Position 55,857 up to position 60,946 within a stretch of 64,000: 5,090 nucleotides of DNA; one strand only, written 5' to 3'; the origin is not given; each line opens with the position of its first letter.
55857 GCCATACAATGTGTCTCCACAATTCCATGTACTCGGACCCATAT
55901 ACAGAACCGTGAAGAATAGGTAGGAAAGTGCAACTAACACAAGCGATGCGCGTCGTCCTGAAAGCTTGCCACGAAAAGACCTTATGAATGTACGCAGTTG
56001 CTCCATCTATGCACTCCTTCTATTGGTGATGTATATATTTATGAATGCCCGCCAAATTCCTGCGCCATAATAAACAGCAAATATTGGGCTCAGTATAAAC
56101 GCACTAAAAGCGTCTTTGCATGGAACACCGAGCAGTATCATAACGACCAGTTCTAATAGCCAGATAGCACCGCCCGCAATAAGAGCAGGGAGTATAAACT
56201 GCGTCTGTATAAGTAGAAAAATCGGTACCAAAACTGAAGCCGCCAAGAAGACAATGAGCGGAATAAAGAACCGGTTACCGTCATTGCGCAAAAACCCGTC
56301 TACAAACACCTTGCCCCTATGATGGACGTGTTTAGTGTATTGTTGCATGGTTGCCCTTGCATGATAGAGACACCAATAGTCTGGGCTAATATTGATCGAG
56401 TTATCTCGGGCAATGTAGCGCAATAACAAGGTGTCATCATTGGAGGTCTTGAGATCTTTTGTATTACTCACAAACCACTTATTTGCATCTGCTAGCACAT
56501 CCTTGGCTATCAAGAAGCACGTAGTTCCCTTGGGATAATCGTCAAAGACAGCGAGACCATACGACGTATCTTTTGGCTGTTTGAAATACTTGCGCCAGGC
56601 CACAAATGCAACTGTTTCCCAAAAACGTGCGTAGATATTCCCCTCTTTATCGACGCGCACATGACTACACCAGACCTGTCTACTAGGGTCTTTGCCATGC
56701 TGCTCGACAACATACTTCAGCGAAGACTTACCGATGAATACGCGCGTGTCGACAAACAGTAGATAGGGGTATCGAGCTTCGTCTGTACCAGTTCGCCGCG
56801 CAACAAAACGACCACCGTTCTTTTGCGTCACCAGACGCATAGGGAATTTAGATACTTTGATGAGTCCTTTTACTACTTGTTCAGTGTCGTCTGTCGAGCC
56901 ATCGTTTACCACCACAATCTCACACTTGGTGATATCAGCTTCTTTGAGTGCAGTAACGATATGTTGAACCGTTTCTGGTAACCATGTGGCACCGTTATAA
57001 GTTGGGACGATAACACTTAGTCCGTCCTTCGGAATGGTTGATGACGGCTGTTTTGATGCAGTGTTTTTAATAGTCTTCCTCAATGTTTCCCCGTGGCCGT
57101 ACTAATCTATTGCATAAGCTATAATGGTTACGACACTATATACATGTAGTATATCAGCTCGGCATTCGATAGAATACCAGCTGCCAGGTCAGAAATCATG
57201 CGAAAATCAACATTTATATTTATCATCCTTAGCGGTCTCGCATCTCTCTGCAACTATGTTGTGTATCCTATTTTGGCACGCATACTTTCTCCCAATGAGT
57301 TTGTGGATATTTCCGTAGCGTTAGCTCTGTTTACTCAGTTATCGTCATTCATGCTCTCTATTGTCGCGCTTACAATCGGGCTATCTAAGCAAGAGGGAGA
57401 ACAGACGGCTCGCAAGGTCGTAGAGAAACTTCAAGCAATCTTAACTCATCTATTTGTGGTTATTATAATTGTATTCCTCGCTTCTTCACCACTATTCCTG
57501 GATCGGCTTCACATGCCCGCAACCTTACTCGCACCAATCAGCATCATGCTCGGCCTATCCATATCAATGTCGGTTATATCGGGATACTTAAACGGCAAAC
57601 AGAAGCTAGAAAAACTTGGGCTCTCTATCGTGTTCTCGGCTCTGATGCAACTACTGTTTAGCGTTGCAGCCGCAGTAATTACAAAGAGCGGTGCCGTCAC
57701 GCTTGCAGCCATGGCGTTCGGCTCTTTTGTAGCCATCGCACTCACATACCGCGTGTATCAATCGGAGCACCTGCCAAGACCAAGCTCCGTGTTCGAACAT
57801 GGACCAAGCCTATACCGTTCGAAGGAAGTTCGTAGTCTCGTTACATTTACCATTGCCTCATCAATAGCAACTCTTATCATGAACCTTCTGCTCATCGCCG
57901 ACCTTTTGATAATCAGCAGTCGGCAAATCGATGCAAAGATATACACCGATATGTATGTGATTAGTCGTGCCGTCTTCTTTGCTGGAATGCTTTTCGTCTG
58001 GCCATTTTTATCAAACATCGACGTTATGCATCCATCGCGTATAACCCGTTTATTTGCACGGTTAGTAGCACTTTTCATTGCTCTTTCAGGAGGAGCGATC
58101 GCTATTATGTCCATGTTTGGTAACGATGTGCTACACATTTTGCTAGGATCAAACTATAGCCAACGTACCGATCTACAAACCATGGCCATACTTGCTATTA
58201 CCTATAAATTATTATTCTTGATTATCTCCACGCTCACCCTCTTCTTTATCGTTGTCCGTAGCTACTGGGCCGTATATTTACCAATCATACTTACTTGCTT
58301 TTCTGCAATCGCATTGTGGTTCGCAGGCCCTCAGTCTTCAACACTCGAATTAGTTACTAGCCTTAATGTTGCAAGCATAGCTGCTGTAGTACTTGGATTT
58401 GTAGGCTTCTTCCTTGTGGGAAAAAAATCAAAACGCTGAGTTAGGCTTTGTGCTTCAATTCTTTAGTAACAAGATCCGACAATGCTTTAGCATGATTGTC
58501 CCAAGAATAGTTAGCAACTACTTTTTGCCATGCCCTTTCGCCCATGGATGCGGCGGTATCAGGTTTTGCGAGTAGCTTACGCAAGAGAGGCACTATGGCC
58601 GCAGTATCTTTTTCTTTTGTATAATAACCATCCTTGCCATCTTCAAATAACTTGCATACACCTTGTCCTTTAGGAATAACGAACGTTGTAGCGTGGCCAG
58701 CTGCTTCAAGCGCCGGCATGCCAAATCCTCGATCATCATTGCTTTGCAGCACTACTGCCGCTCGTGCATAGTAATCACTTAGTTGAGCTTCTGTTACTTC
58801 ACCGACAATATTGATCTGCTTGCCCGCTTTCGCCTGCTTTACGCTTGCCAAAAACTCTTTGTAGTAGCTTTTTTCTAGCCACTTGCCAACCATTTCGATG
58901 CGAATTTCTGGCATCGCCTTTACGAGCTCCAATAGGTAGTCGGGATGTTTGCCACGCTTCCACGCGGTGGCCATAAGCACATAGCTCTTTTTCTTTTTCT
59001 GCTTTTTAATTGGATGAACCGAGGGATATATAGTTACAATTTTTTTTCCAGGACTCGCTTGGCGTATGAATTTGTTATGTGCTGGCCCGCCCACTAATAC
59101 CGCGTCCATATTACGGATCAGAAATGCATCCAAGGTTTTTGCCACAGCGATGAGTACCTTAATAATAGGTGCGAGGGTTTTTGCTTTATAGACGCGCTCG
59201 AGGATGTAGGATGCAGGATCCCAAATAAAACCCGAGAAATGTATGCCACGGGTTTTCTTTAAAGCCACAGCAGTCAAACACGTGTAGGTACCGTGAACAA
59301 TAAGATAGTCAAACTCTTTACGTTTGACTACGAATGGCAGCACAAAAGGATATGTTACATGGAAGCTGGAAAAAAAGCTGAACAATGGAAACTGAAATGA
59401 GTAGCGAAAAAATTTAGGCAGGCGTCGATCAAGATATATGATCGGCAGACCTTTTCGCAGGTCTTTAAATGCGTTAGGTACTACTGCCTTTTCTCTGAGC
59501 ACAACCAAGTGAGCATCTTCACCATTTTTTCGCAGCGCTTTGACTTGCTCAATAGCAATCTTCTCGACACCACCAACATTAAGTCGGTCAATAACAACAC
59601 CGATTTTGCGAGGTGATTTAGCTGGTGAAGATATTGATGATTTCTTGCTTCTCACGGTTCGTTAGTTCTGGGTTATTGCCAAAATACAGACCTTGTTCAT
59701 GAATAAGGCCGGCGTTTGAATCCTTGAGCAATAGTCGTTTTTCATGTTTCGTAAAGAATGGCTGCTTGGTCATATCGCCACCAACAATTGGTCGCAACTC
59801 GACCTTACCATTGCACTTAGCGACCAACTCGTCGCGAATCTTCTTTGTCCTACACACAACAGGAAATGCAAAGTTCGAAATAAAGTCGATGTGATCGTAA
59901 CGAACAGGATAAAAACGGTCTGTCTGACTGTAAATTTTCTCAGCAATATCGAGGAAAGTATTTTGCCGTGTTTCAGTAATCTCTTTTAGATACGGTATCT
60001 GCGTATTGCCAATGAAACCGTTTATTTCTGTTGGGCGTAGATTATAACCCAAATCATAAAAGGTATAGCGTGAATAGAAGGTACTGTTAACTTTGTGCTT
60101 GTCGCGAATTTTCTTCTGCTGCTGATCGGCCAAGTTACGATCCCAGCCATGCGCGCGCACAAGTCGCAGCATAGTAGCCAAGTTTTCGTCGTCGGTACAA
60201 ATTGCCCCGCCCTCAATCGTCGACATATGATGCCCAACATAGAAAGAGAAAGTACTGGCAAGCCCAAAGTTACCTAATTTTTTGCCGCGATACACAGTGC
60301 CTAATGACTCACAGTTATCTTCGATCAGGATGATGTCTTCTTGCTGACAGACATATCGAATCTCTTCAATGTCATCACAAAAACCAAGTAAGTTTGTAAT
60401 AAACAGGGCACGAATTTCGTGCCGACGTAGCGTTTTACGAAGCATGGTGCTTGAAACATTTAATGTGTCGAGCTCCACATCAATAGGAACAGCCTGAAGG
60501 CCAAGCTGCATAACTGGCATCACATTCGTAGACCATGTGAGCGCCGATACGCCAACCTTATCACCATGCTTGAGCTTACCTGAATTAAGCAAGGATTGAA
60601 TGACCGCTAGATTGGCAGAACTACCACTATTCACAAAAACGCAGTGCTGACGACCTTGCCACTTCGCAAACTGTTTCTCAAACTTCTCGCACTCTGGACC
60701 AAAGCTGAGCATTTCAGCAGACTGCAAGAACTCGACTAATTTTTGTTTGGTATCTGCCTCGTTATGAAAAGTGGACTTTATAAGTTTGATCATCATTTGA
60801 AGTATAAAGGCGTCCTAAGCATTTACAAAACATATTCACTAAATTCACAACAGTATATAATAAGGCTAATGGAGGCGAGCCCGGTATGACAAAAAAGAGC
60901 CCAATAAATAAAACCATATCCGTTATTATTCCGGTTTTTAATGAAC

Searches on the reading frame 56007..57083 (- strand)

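Call 88: search_protein_families(library=pfam, proteins=[window:56007-57083:-], max_evalue=0.00001)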
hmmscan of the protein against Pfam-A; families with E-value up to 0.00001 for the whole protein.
window:56007-57083:- (358 aa): 2 families
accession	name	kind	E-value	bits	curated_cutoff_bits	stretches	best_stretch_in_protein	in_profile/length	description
PF00535.33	Glycos_transf_2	-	3.6e-22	79.5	23.3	1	23-169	1-140/168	Glycosyl transferase family 2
PF10111.15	Glyco_tranf_2_2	-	8.6e-06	25.9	27.3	0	23-122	1-99/276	Glycosyltransferase like family 2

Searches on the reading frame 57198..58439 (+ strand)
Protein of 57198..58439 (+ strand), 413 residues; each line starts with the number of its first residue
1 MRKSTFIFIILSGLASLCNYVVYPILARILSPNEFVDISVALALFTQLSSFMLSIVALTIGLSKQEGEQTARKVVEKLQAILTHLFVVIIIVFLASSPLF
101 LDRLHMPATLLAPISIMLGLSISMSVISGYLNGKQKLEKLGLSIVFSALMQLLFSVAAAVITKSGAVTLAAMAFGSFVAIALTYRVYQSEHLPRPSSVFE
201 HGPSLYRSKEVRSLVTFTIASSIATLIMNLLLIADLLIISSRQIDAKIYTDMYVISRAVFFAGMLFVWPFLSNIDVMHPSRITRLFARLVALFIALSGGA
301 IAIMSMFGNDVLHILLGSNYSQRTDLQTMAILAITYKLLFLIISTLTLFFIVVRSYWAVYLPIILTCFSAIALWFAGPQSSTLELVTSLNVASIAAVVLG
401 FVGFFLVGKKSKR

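Call 88: search_protein_families(library=pfam, proteins=[window:57198-58439:+], max_evalue=0.00001)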
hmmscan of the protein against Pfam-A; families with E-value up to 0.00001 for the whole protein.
window:57198-58439:+ (413 aa): 1 family
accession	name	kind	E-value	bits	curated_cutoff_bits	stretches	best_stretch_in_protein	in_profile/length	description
PF01943.22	Polysacc_synt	-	3.2e-06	27.2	28.2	1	3-243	3-236/274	Polysaccharide biosynthesis protein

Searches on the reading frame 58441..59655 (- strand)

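Call 88: search_protein_families(library=pfam, proteins=[window:58441-59655:-], max_evalue=0.00001)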
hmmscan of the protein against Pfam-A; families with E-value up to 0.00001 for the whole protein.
window:58441-59655:- (404 aa): 4 families
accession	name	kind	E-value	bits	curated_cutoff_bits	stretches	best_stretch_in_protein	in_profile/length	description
PF00534.26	Glycos_transf_1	-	1.3e-19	70.8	26.4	1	217-375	9-169/172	Glycosyl transferases group 1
PF13524.12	Glyco_trans_1_2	-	8.6e-14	52.1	25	1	241-392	5-142/144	Glycosyl transferase-like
PF13692.12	Glyco_trans_1_4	-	1.5e-12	48.5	27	1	232-363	11-141/142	Glycosyl transferases group 1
PF13439.12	Glyco_transf_4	-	3.3e-06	27.7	28.5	0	27-213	1-166/170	Glycosyltransferase Family 4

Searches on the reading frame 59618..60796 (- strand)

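Call 88: search_protein_families(library=pfam, proteins=[window:59618-60796:-], max_evalue=0.00001)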
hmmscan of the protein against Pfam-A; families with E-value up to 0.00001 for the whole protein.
window:59618-60796:- (392 aa): 3 families
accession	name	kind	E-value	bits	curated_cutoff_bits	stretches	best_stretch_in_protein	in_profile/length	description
PF01041.23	DegT_DnrJ_EryC1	-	7.4e-62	210.1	19.8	1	14-389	5-358/360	DegT/DnrJ/EryC1/StrS aminotransferase family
PF01053.26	Cys_Met_Meta_PP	-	2.7e-07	29.9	27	1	34-214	52-227/381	Cys/Met metabolism PLP-dependent enzyme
PF00266.25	Aminotran_5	-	4.9e-07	29.5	21.5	1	36-165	45-180/371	Aminotransferase class-V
